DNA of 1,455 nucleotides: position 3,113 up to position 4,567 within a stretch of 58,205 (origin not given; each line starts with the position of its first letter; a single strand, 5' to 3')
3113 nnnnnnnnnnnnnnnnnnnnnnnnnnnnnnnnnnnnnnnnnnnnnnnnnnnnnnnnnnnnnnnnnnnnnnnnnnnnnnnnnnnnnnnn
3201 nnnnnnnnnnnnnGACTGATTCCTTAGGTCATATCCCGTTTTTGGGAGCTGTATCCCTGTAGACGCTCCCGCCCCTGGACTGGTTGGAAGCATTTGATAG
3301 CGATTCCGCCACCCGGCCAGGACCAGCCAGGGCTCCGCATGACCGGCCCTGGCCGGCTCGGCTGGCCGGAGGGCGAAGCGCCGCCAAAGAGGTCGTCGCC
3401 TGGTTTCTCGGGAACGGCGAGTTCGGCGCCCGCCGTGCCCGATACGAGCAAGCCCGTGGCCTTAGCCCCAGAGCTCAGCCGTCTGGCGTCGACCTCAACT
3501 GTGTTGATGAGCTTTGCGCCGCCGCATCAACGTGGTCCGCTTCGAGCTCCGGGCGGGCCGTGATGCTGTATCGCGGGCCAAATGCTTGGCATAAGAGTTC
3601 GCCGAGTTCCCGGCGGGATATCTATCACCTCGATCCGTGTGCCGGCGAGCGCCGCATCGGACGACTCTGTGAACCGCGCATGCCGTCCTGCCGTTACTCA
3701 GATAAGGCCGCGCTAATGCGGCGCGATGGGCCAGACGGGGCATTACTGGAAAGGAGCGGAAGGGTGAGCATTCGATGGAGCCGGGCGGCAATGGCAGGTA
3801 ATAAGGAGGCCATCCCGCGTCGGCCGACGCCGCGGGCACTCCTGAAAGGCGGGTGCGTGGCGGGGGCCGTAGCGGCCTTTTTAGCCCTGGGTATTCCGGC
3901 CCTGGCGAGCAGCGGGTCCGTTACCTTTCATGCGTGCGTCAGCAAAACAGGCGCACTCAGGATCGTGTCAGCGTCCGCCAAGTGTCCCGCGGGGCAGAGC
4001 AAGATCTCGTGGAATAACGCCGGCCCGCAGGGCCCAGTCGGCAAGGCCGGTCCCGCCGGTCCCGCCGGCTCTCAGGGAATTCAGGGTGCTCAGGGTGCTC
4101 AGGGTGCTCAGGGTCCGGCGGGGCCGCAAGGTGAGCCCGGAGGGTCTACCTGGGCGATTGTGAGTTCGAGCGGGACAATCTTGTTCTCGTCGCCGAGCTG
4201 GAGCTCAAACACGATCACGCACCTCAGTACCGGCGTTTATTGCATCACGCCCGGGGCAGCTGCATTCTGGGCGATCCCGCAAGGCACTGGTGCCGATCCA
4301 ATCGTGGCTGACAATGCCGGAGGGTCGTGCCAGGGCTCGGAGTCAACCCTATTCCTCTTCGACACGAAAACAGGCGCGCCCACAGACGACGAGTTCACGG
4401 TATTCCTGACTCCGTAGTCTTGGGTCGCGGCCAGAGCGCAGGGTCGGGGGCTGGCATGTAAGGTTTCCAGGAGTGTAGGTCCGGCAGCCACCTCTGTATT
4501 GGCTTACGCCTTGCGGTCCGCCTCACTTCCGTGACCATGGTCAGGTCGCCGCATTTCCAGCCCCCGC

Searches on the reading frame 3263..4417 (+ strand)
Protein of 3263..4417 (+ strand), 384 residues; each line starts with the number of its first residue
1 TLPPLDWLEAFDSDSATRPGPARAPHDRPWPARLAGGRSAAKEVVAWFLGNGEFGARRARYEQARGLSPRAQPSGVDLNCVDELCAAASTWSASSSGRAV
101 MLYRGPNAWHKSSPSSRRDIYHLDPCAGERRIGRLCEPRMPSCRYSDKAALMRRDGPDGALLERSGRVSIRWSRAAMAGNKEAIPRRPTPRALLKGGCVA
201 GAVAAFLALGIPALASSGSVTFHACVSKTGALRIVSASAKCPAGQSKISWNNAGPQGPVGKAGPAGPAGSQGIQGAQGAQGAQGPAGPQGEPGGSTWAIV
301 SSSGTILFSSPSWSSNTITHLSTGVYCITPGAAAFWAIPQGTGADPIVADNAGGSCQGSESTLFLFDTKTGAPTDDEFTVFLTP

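Call 7: search_protein_families(library=pfam, proteins=[window:3263-4417:+], max_evalue=0.001)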
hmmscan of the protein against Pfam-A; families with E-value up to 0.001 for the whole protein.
window:3263-4417:+ (384 aa): 1 family
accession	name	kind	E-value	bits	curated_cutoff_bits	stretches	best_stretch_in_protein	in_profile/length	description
PF01391.23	Collagen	-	9.3e-06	25.8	27.2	1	254-293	10-49/60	Collagen triple helix repeat (20 copies)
